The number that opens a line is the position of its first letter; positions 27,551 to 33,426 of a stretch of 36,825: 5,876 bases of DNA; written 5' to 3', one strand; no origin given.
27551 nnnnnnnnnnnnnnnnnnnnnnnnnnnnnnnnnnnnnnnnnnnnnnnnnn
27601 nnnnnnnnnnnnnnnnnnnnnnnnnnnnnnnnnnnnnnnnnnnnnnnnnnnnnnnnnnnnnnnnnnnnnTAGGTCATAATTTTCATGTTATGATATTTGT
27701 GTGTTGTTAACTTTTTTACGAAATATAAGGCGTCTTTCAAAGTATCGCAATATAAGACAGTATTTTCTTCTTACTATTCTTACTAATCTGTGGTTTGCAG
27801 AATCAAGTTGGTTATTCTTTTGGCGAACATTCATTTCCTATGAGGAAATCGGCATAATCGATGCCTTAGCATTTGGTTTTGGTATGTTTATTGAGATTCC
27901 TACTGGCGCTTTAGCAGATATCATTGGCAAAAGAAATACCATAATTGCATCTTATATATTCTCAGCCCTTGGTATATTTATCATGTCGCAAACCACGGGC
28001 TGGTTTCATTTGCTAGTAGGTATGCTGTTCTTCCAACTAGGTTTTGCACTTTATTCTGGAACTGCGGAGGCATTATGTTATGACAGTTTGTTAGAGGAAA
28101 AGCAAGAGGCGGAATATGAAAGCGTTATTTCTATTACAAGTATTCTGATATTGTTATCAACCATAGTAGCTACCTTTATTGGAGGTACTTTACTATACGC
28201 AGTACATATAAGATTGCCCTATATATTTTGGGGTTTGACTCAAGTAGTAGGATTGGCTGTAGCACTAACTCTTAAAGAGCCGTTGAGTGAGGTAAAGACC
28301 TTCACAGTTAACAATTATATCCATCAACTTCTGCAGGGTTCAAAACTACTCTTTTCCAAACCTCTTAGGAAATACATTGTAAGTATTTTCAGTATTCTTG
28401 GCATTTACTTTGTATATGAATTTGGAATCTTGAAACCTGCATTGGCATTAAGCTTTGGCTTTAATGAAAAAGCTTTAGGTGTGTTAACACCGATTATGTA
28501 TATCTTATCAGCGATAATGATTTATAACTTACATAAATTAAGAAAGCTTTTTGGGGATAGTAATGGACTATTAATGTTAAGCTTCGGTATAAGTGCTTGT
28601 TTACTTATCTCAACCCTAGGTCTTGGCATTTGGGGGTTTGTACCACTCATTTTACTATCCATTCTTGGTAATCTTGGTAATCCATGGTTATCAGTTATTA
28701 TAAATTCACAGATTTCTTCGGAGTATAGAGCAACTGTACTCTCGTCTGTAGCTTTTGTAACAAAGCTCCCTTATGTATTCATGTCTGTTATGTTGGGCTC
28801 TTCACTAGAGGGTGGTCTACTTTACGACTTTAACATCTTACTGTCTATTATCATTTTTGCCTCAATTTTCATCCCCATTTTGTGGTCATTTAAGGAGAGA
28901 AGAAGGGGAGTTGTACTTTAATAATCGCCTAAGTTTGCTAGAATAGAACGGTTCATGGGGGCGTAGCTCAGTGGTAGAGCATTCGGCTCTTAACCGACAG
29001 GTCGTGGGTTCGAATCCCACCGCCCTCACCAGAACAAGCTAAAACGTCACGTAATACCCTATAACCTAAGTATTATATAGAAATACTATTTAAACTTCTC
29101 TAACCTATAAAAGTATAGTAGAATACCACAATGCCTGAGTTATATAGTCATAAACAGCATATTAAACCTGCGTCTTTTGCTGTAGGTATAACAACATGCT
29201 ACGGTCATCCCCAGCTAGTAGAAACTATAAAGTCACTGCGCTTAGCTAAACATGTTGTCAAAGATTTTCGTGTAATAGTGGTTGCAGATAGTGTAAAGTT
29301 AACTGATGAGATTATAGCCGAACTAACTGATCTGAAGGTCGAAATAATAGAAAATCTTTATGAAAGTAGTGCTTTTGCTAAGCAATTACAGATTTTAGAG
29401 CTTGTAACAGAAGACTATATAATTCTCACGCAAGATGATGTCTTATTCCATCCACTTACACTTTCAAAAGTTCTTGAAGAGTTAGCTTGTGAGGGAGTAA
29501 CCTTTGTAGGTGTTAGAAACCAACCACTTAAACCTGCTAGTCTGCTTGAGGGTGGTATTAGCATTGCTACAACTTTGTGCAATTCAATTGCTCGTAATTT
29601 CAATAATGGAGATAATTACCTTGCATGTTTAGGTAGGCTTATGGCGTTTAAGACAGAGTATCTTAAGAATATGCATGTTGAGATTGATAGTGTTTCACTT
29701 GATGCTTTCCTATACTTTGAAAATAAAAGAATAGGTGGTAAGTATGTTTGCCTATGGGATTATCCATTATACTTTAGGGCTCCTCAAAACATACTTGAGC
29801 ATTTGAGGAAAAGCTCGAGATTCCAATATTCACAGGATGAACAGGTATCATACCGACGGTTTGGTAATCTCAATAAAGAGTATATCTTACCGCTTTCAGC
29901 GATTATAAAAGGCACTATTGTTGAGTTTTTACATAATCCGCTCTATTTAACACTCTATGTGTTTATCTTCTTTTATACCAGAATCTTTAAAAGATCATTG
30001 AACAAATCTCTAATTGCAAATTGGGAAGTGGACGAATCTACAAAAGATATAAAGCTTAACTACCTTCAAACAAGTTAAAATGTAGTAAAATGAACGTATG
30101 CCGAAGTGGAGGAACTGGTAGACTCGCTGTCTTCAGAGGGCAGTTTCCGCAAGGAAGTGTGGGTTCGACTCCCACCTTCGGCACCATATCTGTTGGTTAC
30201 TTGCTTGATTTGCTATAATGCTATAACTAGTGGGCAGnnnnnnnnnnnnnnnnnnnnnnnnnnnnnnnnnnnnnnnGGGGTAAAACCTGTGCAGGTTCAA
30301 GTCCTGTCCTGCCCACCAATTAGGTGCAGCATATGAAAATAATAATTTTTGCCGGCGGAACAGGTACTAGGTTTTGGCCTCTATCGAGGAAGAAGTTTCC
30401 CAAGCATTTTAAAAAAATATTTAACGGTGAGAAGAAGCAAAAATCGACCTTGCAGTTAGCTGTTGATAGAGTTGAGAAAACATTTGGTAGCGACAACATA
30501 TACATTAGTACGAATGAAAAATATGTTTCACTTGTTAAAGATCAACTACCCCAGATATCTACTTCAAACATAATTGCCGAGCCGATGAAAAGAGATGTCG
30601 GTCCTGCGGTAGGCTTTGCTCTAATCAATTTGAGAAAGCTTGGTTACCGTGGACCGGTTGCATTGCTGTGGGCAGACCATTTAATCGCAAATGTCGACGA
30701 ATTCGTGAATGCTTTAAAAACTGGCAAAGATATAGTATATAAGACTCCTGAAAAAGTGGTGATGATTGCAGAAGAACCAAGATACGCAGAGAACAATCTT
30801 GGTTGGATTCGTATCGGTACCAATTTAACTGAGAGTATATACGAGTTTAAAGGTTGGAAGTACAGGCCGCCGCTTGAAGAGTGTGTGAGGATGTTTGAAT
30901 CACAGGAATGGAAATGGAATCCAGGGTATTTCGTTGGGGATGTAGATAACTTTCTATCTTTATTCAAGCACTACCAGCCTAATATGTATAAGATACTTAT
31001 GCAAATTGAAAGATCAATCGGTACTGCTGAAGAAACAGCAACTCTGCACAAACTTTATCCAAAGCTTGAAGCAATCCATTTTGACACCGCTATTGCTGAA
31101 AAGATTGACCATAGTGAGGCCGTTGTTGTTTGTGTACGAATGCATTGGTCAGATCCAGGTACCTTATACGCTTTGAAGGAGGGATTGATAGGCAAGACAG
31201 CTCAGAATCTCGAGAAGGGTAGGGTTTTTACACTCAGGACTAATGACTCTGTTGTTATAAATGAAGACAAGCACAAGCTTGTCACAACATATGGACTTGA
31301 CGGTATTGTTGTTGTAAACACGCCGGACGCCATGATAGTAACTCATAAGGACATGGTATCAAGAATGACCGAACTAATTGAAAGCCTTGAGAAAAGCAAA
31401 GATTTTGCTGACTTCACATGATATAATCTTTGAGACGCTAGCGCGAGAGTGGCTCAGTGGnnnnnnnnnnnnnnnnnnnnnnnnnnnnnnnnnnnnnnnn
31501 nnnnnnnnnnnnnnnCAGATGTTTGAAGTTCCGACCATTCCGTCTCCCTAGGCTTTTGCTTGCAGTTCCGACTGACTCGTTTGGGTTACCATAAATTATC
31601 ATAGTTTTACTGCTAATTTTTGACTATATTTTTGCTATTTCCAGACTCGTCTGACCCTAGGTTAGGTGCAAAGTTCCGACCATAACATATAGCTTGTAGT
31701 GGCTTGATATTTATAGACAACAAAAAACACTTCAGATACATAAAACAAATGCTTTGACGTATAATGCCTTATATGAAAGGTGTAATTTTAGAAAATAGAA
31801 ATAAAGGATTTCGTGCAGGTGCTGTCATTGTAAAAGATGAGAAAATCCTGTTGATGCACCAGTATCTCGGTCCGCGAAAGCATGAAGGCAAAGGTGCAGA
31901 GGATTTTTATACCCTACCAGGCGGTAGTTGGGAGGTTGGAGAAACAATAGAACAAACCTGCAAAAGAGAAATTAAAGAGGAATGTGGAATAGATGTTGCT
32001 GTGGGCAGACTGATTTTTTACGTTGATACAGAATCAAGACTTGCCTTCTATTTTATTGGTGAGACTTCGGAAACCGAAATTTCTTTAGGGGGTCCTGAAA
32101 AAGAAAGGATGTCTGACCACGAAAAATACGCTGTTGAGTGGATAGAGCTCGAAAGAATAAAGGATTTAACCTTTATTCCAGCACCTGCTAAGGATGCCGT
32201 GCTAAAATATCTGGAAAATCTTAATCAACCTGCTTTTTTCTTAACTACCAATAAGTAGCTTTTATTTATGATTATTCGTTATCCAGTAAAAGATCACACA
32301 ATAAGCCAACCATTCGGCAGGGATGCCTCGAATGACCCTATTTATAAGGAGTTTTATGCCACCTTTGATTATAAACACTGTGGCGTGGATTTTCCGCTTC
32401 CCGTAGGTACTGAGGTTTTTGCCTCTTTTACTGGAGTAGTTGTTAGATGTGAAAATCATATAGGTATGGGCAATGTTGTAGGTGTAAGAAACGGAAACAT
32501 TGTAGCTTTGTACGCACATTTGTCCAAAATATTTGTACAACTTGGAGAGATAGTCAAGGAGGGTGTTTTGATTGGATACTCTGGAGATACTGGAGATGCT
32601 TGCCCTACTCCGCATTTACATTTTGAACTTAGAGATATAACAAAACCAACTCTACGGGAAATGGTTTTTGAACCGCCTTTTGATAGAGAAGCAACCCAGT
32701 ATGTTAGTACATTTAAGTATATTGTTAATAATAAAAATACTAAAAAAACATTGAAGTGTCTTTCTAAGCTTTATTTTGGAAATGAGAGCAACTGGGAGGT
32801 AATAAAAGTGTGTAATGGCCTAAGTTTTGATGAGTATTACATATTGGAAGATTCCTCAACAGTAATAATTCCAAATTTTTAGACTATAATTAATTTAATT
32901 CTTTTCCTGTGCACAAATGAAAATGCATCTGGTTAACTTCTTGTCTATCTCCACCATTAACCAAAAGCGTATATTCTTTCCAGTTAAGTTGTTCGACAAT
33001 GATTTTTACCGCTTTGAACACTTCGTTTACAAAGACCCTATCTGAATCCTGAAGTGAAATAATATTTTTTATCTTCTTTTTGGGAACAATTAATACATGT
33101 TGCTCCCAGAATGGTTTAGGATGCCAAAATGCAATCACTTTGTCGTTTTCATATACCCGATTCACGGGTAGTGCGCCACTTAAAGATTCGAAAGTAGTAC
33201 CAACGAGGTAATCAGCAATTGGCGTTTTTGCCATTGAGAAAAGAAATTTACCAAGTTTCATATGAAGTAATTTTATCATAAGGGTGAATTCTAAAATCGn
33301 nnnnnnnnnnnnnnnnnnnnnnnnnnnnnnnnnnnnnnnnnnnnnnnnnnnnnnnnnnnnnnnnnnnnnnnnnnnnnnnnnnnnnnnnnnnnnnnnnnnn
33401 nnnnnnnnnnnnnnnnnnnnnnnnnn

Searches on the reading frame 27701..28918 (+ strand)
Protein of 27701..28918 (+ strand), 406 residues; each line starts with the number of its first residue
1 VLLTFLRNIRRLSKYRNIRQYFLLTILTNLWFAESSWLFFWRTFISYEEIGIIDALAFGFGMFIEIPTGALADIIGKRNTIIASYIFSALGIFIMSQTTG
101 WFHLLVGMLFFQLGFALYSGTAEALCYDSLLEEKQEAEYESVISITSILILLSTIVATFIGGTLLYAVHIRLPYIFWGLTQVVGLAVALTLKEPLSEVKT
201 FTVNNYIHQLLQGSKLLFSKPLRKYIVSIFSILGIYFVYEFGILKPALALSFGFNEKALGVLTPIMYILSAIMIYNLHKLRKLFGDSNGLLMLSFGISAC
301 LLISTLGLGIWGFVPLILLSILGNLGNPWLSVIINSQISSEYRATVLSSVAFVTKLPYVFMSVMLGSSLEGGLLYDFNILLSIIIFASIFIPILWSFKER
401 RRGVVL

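Call 86: search_protein_families(library=pfam, proteins=[window:27701-28918:+], max_evalue=0.0001)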
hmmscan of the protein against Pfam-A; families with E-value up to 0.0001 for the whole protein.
window:27701-28918:+ (406 aa): 1 family
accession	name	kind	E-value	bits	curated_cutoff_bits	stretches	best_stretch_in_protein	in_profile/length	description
PF07690.21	MFS_1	-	4.1e-19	69.1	33.4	1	45-356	29-341/347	Major Facilitator Superfamily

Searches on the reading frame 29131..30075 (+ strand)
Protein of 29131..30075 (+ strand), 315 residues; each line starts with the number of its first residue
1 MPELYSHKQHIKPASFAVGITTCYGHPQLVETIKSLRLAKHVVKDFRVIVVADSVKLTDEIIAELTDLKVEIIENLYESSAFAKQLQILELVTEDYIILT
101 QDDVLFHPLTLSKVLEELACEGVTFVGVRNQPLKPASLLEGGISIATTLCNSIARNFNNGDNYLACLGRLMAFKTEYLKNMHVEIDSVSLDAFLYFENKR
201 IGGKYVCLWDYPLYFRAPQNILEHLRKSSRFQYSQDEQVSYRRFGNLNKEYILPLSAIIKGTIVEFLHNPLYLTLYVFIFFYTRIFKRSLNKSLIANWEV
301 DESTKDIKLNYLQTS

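Call 87: search_protein_families(library=pfam, proteins=[window:29131-30075:+], max_evalue=0.0001)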
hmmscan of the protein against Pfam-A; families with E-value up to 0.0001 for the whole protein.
window:29131-30075:+ (315 aa): 2 families
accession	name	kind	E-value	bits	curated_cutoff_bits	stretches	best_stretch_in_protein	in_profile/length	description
PF00535.33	Glycos_transf_2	-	6.9e-07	29.8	23.3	1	22-127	6-112/168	Glycosyl transferase family 2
PF13641.12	Glyco_tranf_2_3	-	1.3e-05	25.8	27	1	16-187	3-176/230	Glycosyltransferase like family 2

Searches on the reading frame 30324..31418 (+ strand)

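Call 87: search_protein_families(library=pfam, proteins=[window:30324-31418:+], max_evalue=0.0001)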
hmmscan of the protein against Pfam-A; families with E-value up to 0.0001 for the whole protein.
window:30324-31418:+ (365 aa): 2 families
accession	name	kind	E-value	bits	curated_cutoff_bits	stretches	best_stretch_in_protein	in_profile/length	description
PF00483.29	NTP_transferase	-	6.8e-13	49.2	21.2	1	6-285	2-236/245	Nucleotidyl transferase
PF22640.1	ManC_GMP_beta-helix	-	3.4e-07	30.5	27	1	299-355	1-55/55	MannoseP isomerase/GMP-like beta-helix domain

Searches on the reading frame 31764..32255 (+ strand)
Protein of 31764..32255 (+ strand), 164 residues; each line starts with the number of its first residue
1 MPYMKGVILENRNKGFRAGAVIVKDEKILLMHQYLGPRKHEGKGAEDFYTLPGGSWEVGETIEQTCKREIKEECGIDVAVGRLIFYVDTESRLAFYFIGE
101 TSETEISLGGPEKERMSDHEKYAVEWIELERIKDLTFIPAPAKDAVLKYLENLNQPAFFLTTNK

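Call 87: search_protein_families(library=pfam, proteins=[window:31764-32255:+], max_evalue=0.0001)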
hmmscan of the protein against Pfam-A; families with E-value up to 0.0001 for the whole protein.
window:31764-32255:+ (164 aa): 1 family
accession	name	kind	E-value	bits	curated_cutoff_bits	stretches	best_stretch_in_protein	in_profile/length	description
PF00293.34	NUDIX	-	4.1e-14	53.2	21.1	1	18-135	6-121/134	NUDIX domain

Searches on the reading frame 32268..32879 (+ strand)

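Call 87: search_protein_families(library=pfam, proteins=[window:32268-32879:+], max_evalue=0.0001)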
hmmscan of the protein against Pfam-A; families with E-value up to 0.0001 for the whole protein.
window:32268-32879:+ (204 aa): 1 family
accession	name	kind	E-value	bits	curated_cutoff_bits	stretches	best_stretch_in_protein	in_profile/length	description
PF01551.29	Peptidase_M23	-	7e-23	81.1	28.7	1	36-125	2-91/96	Peptidase family M23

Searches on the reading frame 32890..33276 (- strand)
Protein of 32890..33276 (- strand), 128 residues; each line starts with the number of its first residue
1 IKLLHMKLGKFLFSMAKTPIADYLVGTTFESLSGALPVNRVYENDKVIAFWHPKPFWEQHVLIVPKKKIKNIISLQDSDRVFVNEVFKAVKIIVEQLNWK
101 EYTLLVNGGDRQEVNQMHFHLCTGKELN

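Call 87: search_protein_families(library=pfam, proteins=[window:32890-33276:-], max_evalue=0.0001)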
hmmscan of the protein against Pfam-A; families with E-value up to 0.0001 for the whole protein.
window:32890-33276:- (128 aa): 2 families
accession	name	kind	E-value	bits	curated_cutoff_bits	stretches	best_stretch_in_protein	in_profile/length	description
PF01230.28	HIT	-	2.7e-13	50.8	21.5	1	37-126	5-97/98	HIT domain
PF11969.13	DcpS_C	-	3.2e-09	37.7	24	1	36-122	12-100/114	Scavenger mRNA decapping enzyme C-term binding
